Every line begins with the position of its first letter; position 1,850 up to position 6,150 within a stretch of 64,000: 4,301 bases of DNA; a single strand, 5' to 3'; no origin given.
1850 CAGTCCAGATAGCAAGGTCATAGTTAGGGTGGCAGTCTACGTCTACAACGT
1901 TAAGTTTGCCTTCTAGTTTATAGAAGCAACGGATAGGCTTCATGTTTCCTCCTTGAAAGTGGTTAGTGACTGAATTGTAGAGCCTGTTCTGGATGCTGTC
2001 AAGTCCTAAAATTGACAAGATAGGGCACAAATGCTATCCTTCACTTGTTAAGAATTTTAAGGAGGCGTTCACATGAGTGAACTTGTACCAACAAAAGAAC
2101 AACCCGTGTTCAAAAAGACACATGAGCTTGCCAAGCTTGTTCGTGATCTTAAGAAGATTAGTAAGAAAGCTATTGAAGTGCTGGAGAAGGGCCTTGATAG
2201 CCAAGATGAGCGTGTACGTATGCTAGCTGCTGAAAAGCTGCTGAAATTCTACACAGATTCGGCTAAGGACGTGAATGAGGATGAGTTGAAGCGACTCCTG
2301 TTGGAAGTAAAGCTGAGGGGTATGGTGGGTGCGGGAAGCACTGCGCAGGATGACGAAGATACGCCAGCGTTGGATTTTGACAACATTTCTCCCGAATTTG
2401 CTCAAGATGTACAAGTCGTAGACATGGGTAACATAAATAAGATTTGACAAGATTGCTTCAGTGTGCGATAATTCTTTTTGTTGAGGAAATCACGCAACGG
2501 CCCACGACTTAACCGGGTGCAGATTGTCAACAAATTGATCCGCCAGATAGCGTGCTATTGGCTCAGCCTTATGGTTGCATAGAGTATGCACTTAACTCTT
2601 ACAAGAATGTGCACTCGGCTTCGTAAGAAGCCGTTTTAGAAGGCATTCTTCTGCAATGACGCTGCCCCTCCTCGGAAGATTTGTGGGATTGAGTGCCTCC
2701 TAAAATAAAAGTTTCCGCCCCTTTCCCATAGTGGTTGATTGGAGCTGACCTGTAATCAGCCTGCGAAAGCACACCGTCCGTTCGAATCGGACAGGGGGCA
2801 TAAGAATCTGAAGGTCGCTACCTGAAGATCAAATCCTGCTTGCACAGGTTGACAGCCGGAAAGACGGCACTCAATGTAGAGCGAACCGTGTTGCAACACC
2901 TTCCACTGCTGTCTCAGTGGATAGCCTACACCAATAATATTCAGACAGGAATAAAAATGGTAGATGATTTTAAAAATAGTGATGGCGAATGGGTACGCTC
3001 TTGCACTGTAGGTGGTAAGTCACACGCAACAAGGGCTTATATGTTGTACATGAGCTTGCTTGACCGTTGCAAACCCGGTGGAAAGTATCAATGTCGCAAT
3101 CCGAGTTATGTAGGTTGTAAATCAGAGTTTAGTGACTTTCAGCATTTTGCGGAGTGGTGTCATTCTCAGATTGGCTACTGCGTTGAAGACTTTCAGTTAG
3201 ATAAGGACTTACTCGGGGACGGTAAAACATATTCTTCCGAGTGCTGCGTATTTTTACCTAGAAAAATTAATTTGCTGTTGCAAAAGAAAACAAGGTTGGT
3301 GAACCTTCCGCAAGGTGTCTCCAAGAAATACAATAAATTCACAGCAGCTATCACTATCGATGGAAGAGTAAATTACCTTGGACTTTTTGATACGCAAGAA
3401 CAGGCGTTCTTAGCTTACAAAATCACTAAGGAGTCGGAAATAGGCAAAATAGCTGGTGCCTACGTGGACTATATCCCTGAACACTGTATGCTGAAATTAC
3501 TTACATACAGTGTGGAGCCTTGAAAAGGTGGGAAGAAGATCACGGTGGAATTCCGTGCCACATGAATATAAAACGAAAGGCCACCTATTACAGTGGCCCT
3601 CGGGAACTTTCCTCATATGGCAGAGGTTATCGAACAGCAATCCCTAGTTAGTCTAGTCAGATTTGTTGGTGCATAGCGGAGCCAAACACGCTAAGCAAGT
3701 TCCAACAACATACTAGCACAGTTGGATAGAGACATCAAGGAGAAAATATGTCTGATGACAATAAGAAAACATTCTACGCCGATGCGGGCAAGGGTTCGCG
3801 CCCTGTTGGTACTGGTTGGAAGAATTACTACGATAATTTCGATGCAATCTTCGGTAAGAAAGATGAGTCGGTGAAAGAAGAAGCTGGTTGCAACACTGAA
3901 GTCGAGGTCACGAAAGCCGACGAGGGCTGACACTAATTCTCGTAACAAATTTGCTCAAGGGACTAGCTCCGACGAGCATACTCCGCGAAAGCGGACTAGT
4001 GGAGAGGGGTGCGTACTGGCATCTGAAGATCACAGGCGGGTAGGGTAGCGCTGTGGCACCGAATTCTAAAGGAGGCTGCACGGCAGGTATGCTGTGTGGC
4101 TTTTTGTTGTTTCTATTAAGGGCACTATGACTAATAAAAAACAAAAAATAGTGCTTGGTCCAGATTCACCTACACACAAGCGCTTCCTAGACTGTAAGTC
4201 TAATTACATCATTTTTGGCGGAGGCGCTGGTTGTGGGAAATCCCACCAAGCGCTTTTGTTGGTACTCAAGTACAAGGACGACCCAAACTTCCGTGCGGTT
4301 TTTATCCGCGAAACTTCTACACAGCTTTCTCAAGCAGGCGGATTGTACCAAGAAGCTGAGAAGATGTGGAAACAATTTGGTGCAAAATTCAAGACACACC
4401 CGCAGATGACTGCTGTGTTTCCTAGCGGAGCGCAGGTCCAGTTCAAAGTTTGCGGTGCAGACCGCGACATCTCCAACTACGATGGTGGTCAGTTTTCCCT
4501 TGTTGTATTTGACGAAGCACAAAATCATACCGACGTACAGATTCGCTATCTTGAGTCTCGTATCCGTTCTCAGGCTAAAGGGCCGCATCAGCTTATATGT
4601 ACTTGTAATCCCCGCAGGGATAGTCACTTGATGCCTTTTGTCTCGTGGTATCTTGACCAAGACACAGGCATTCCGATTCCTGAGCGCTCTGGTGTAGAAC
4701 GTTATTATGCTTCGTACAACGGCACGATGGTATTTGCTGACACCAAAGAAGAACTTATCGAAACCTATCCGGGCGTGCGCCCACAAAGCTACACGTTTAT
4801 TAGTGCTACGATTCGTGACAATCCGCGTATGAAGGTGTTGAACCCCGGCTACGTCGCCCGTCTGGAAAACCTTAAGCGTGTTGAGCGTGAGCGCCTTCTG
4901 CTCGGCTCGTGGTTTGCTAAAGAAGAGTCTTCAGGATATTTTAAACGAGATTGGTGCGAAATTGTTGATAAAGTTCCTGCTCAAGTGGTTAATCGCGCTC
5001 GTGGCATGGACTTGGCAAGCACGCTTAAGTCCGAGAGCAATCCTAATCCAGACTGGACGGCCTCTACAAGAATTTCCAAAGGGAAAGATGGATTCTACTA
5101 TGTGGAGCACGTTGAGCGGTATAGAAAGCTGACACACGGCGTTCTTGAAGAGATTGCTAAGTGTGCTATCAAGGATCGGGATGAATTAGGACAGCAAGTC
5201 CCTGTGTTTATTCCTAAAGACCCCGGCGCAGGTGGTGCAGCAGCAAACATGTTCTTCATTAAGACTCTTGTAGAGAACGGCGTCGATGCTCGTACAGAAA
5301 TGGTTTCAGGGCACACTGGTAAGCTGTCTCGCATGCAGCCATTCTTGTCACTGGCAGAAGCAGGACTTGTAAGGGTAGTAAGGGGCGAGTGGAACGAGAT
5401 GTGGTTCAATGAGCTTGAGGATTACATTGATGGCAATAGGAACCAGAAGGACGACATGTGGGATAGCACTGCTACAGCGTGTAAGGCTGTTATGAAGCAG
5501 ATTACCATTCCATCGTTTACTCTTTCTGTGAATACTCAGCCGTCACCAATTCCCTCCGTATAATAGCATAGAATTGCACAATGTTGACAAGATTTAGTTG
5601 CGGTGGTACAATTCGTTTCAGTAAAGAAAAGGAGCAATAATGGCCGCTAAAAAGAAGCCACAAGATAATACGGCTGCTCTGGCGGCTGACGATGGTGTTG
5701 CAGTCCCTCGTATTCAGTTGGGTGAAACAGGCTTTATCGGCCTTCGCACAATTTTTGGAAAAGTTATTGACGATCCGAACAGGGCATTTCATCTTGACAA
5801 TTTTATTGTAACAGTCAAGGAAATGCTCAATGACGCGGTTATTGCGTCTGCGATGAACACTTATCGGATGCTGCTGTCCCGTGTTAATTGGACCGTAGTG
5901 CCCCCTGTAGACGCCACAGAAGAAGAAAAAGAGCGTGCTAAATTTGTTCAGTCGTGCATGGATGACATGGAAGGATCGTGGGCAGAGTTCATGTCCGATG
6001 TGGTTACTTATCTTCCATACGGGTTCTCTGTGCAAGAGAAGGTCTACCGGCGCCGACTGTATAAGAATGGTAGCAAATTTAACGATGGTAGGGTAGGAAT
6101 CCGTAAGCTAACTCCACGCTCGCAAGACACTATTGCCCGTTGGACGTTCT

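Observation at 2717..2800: Phage-encoded type-II tRNA on a Tyr-like scaffold with a register-shifted anticodon loop (CCUGUAA)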

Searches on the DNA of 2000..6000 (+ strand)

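Call 7: search_dna_similar(query=window:2000-6000:+, collection=phages, mode=near, max_rows=30)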
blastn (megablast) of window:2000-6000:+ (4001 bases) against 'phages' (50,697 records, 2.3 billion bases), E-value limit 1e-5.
No match.

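Call 52: search_rna_families(sources=[L353, L352, L354, L006, L001, L235, L238, L243], threshold=gathering)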
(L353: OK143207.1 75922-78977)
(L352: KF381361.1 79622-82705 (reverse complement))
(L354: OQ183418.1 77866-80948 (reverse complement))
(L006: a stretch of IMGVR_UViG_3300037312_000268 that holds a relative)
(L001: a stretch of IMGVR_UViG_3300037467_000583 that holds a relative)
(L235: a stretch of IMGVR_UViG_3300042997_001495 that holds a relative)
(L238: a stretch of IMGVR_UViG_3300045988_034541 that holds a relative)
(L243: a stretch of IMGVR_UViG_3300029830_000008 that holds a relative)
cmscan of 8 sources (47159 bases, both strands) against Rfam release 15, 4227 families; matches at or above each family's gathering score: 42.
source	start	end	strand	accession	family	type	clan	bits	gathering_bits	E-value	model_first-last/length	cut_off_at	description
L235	2950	3286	-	RF00023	tmRNA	Gene;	CL00001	117.3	47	2.7e-45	1-374/374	no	transfer-messenger RNA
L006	6070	6279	+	RF00028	Intron_gpI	Intron;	-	78.6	50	2e-18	1-253/253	no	Group I catalytic intron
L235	3296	3368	-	RF00005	tRNA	Gene; tRNA;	CL00001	72.5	29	4.8e-14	1-71/71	no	tRNA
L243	1694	1767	+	RF00005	tRNA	Gene; tRNA;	CL00001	66.8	29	1.7e-12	1-71/71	no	tRNA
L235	5540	5612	-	RF00005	tRNA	Gene; tRNA;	CL00001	66.1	29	2.7e-12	1-71/71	no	tRNA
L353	2322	2395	+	RF00005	tRNA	Gene; tRNA;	CL00001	65.5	29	3.9e-12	1-71/71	no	tRNA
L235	6296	6370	-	RF00005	tRNA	Gene; tRNA;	CL00001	64.7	29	6.6e-12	1-71/71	no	tRNA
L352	1427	1499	+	RF00005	tRNA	Gene; tRNA;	CL00001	64.2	29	8.9e-12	1-71/71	no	tRNA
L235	7505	7576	-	RF00005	tRNA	Gene; tRNA;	CL00001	63.6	29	1.3e-11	1-71/71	no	tRNA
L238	1100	1172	+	RF00005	tRNA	Gene; tRNA;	CL00001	62.1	29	3.5e-11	1-71/71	no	tRNA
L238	2756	2829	+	RF00005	tRNA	Gene; tRNA;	CL00001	61.9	29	3.8e-11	1-71/71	no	tRNA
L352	1501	1581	+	RF00005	tRNA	Gene; tRNA;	CL00001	60.9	29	7.2e-11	1-71/71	no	tRNA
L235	2867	2938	-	RF00005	tRNA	Gene; tRNA;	CL00001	60.2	29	1.1e-10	1-71/71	no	tRNA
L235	5372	5443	-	RF00005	tRNA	Gene; tRNA;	CL00001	60.1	29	1.2e-10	1-71/71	no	tRNA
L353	272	345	+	RF00005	tRNA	Gene; tRNA;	CL00001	59.9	29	1.4e-10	1-71/71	no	tRNA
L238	2379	2451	+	RF00005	tRNA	Gene; tRNA;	CL00001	59.9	29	1.4e-10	1-71/71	no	tRNA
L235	2785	2855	-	RF00005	tRNA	Gene; tRNA;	CL00001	58.8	29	2.8e-10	1-71/71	no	tRNA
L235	5878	5961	-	RF00005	tRNA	Gene; tRNA;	CL00001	58.8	29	2.8e-10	1-71/71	no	tRNA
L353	1485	1568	+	RF00005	tRNA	Gene; tRNA;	CL00001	58.6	29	3.1e-10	1-71/71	no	tRNA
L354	1643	1714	+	RF00005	tRNA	Gene; tRNA;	CL00001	58.6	29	3.2e-10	1-71/71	no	tRNA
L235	2212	2296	-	RF00005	tRNA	Gene; tRNA;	CL00001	58.6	29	3.2e-10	1-71/71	no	tRNA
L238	2888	2970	+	RF00005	tRNA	Gene; tRNA;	CL00001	57.8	29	5.2e-10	1-71/71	no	tRNA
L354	1420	1492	+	RF00005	tRNA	Gene; tRNA;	CL00001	57.4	29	6.9e-10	1-71/71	no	tRNA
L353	810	882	+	RF00005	tRNA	Gene; tRNA;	CL00001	56.4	29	1.3e-09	1-71/71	no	tRNA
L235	7324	7411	-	RF00005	tRNA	Gene; tRNA;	CL00001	54.1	29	5.5e-09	1-71/71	no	tRNA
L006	4232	4314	+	RF00005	tRNA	Gene; tRNA;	CL00001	53.7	29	7.1e-09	1-71/71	no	tRNA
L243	86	160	+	RF00005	tRNA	Gene; tRNA;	CL00001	53.6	29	7.7e-09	1-71/71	no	tRNA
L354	1501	1580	+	RF00005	tRNA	Gene; tRNA;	CL00001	53.5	29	7.8e-09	1-71/71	no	tRNA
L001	2978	3067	+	RF00005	tRNA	Gene; tRNA;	CL00001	52.7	29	1.3e-08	1-71/71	no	tRNA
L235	3172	3354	-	RF04321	tmRNA_permuted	Gene;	-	51.4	47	2.8e-07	1-213/213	no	permuted transfer-messenger RNA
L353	2495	2567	+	RF00005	tRNA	Gene; tRNA;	CL00001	51.2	29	3.5e-08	1-71/71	no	tRNA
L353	892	964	+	RF00005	tRNA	Gene; tRNA;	CL00001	50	29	7.6e-08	1-71/71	no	tRNA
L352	1599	1669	+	RF00005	tRNA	Gene; tRNA;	CL00001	49.9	29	8e-08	1-71/71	no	tRNA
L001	3221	3293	+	RF00005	tRNA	Gene; tRNA;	CL00001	49.9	29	7.8e-08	1-71/71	no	tRNA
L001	2889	2973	+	RF00005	tRNA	Gene; tRNA;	CL00001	47.6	29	3.4e-07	1-71/71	no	tRNA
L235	6213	6285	-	RF00005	tRNA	Gene; tRNA;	CL00001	46.6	29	6.4e-07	1-71/71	no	tRNA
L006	4548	4618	+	RF00005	tRNA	Gene; tRNA;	CL00001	46.1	29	8.8e-07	1-71/71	no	tRNA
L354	1723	1795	+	RF00005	tRNA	Gene; tRNA;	CL00001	45.7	29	1.1e-06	1-71/71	no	tRNA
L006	4471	4538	+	RF00005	tRNA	Gene; tRNA;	CL00001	42.8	29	7.2e-06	1-71/71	no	tRNA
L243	313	381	+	RF00005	tRNA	Gene; tRNA;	CL00001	41.5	29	1.6e-05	1-71/71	no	tRNA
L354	1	58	+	RF00005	tRNA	Gene; tRNA;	CL00001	40.6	29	2.9e-05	15-71/71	5'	tRNA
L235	5455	5524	-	RF00005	tRNA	Gene; tRNA;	CL00001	32.3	29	0.0054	1-71/71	no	tRNA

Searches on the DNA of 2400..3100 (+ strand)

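Call 4: search_rna_families(source=window, start=2400, end=3100, threshold=evalue, max_evalue=10, show_alignments=4)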
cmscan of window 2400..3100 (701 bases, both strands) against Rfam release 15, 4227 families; matches with E-value up to 10: 1.
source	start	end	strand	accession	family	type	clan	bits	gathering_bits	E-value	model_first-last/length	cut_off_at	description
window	2907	2978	-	RF00213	snoR38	Gene; snRNA; snoRNA; CD-box;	-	18.6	45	4.3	1-91/91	no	Small nucleolar RNA R38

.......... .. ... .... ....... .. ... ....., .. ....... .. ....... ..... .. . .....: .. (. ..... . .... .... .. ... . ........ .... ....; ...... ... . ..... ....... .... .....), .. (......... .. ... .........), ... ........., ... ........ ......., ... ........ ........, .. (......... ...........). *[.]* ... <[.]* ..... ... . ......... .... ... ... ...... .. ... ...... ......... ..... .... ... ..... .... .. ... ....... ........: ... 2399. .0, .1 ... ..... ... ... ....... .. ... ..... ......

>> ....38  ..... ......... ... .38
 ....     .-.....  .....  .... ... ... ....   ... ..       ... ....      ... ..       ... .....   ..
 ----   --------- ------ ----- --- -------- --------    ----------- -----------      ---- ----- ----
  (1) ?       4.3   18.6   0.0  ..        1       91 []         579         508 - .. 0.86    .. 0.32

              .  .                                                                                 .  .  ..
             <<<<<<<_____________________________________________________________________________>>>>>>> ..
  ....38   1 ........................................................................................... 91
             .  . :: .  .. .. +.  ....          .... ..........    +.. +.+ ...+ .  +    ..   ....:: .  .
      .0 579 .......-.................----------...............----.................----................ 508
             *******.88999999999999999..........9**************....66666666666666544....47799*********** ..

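Call 8: search_dna_similar(query=window:2690-2830:+, collection=phages, mode=distant, max_rows=40)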
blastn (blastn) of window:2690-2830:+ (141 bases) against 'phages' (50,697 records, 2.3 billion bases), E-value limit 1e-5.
No match.

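Call 54: search_rna_families(source=window, start=2690, end=2830, threshold=evalue, max_evalue=10, show_alignments=2)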
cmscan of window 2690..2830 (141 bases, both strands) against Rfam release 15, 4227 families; matches with E-value up to 10: 1.
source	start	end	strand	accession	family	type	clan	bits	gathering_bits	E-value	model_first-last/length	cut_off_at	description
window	2720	2775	-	RF01977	HOTAIRM1_3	Gene; lncRNA;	-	7.9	37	9.8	1-59/59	no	HOX antisense intergenic RNA myeloid 1 conserved region 3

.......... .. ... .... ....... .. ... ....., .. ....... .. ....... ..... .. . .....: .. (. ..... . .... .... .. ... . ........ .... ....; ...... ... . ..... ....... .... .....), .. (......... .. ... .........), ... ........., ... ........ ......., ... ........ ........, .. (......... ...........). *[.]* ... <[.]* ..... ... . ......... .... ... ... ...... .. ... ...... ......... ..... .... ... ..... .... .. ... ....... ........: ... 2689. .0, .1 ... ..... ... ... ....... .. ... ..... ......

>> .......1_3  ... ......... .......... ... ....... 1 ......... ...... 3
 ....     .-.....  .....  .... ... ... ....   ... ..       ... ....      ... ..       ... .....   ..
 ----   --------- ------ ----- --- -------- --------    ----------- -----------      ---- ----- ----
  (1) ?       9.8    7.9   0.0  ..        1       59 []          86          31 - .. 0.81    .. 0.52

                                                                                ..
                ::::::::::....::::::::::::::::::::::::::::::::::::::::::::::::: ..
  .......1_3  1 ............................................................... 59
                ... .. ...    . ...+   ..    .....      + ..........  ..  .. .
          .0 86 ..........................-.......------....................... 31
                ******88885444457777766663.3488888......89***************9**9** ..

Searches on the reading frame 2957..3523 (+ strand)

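Call 13: search_protein_families(library=phrogs, proteins=[window:2957-3523:+], max_evalue=0.001)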
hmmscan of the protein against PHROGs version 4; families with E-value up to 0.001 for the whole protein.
window:2957-3523:+ (188 aa): 6 families
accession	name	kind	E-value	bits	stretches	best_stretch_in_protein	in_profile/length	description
phrog_953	-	DNA, RNA and nucleotide metabolism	9.6e-42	144.7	1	17-183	214-383/420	HNH endonuclease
phrog_374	-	DNA, RNA and nucleotide metabolism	5.6e-25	89.2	1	22-187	268-434/617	HNH endonuclease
phrog_30929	-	unknown function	1.2e-10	41.8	1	29-172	40-187/413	-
phrog_2081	-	DNA, RNA and nucleotide metabolism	5.1e-09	36.8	1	24-110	102-196/433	HNH endonuclease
phrog_99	-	DNA, RNA and nucleotide metabolism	9e-06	26.6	1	120-159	217-257/383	HNH endonuclease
phrog_899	-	unknown function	8.5e-05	23.6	1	7-160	11-110/221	-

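Call 14: search_protein_families(library=pfam, proteins=[window:2957-3523:+], max_evalue=0.001)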
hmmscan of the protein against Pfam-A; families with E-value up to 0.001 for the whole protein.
window:2957-3523:+ (188 aa): 0 families
